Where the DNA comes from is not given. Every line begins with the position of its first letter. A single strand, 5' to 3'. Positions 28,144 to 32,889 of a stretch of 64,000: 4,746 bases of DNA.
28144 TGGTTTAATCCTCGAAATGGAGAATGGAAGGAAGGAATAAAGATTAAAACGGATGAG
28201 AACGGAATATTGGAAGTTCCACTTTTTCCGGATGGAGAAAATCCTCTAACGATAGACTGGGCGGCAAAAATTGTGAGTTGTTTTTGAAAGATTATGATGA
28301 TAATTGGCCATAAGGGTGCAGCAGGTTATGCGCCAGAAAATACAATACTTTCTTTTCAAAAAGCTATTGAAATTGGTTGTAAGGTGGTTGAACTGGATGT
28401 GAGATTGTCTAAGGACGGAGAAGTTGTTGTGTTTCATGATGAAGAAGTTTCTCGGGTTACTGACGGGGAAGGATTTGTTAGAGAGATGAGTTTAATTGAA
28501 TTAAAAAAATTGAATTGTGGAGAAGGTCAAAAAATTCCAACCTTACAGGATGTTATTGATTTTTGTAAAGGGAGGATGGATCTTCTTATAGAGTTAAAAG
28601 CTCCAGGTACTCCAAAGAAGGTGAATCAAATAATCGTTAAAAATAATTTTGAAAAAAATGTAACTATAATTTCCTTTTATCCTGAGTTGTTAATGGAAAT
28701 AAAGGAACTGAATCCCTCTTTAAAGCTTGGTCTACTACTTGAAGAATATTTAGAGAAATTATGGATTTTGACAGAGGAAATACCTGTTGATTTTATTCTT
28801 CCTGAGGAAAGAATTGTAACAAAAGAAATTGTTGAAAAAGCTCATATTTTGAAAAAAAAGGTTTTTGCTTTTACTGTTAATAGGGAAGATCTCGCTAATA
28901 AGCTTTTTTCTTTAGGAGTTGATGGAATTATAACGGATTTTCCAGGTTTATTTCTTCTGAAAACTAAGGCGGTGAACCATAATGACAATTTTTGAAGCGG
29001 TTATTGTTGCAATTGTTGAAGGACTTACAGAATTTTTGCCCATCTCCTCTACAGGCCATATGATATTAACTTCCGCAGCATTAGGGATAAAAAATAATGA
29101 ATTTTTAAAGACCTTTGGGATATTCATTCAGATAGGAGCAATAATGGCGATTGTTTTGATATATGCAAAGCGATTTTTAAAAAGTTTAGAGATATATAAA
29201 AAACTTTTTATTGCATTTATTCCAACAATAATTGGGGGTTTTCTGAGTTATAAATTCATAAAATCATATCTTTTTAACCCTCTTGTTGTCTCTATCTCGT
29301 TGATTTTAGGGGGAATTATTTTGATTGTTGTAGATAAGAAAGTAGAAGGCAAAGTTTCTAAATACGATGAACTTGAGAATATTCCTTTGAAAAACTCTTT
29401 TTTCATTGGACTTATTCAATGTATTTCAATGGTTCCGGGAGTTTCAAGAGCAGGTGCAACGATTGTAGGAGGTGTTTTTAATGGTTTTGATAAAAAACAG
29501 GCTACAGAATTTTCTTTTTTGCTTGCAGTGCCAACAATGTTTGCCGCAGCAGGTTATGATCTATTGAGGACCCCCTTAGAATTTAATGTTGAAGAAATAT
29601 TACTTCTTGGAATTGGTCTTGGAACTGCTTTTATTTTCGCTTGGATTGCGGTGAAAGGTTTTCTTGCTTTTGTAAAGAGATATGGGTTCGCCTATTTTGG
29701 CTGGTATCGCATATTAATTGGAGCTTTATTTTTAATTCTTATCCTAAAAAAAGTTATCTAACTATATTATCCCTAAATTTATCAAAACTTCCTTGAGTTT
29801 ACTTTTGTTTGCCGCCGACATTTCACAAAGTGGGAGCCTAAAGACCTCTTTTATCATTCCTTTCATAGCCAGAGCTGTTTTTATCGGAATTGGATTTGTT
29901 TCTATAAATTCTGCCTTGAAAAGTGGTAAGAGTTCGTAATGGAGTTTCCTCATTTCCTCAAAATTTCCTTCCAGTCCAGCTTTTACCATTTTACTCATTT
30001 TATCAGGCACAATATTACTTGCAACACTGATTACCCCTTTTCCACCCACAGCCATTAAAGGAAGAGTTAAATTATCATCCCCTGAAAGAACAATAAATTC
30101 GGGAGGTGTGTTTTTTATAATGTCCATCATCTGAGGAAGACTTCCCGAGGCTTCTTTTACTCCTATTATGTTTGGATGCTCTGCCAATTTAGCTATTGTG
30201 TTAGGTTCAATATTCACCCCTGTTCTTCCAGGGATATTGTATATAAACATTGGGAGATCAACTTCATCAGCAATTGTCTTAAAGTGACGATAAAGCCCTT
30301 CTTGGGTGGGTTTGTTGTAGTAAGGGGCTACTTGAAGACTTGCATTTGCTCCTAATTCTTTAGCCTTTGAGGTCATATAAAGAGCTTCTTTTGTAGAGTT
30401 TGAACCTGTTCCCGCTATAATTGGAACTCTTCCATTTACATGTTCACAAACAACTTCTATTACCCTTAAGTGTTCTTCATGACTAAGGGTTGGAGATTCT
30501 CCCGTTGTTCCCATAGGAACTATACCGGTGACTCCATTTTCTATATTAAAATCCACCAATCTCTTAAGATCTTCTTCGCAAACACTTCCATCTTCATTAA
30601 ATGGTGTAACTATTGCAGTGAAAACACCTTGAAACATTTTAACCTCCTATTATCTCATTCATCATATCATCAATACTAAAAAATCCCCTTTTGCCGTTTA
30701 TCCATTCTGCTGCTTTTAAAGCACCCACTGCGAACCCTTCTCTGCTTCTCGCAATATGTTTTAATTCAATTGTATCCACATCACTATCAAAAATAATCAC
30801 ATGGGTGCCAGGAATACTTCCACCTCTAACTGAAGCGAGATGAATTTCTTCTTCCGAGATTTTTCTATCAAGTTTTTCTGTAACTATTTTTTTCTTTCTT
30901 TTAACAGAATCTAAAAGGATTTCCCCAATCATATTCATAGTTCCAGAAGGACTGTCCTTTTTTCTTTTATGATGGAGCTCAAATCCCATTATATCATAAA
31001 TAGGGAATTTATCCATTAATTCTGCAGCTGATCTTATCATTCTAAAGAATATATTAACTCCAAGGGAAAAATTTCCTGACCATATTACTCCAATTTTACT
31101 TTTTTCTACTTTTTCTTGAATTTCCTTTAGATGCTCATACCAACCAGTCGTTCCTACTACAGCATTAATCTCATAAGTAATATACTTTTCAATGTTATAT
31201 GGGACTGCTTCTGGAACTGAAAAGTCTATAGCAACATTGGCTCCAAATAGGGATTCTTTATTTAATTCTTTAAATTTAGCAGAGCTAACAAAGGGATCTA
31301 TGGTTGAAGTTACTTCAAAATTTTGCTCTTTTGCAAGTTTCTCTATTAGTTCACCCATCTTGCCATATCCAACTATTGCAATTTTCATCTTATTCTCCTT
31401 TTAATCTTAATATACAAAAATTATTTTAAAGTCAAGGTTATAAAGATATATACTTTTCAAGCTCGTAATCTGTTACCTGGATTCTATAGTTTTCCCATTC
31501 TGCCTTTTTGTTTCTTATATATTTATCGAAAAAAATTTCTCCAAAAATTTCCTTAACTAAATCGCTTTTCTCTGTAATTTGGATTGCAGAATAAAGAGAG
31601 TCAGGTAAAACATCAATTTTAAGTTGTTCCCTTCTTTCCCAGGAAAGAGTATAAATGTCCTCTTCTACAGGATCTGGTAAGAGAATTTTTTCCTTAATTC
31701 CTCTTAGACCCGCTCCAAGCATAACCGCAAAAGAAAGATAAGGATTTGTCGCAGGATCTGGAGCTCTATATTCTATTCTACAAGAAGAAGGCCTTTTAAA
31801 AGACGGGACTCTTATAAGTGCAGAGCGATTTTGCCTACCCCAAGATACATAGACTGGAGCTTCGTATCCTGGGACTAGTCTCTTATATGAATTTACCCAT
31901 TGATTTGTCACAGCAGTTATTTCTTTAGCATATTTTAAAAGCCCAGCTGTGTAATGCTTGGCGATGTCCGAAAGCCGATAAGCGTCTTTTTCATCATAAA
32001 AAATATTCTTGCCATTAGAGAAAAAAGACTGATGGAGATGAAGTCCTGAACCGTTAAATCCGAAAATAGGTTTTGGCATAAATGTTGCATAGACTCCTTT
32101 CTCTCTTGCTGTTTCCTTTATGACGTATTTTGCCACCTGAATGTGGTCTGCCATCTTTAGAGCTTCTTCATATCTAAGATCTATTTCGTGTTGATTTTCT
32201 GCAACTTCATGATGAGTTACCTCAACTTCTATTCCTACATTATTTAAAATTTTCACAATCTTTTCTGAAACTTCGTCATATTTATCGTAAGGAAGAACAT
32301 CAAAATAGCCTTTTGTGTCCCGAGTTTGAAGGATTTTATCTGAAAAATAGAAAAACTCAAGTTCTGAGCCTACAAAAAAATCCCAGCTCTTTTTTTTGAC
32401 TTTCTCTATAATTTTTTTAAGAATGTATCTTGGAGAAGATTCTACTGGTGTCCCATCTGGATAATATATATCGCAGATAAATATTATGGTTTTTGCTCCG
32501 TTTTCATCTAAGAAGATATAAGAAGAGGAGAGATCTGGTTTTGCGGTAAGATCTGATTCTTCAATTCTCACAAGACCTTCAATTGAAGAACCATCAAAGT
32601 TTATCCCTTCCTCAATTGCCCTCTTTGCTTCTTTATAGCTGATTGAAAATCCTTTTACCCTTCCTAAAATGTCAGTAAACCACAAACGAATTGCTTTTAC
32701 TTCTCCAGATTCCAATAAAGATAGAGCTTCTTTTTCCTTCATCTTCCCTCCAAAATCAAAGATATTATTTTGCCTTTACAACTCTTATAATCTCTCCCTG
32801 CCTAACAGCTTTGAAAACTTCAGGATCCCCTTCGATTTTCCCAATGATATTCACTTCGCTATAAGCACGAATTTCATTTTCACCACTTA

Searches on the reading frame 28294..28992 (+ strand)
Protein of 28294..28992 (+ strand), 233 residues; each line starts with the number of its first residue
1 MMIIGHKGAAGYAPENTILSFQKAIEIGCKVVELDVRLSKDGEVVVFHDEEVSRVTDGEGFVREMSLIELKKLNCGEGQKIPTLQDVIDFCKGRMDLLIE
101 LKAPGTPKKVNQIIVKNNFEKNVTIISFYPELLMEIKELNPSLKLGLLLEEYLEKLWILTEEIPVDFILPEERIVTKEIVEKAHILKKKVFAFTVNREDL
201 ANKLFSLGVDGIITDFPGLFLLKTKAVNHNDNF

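Call 96: search_protein_families(library=pfam, proteins=[window:28294-28992:+], max_evalue=0.0001)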
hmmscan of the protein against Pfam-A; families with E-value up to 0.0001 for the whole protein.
window:28294-28992:+ (233 aa): 1 family
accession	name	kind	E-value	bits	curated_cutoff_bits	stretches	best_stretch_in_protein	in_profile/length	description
PF03009.23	GDPD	-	3.1e-43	149.1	23.6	1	6-218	1-243/244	Glycerophosphoryl diester phosphodiesterase family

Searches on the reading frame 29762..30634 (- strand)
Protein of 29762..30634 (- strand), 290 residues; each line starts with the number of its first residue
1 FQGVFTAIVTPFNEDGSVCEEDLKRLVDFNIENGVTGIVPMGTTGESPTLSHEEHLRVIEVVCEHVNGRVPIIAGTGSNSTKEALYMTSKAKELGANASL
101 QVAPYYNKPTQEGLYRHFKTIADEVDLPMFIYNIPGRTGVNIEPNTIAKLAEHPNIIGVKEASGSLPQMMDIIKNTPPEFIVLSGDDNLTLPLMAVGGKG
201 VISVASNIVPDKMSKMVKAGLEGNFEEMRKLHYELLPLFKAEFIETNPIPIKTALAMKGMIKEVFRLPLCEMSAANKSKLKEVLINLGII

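Call 96: search_protein_families(library=pfam, proteins=[window:29762-30634:-], max_evalue=0.0001)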
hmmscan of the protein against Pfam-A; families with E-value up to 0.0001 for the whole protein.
window:29762-30634:- (290 aa): 1 family
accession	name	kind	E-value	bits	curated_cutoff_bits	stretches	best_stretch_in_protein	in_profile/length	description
PF00701.28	DHDPS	-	1.2e-107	359.5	22.1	1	1-284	2-286/289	Dihydrodipicolinate synthetase family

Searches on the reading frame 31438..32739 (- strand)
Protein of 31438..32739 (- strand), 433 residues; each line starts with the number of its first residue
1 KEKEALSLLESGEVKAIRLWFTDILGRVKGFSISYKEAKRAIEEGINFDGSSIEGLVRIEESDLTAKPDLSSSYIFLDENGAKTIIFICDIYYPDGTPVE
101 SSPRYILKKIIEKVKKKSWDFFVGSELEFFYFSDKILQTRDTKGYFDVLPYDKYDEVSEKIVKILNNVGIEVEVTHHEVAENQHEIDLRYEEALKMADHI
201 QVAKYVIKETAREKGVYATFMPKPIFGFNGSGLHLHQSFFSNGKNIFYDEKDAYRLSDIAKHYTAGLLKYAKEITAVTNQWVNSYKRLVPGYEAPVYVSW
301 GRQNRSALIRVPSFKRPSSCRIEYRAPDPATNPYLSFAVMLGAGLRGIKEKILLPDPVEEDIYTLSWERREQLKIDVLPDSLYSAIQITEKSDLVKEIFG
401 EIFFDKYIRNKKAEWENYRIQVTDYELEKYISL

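Call 96: search_protein_families(library=pfam, proteins=[window:31438-32739:-], max_evalue=0.0001)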
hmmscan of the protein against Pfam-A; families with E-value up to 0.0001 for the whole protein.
window:31438-32739:- (433 aa): 2 families
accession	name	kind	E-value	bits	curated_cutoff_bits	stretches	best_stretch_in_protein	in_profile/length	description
PF00120.29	Gln-synt_C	-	1.8e-124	415.7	24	1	101-430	2-344/344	Glutamine synthetase, catalytic domain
PF03951.24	Gln-synt_N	-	1e-22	79.9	33.4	1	14-94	2-82/82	Glutamine synthetase, beta-Grasp domain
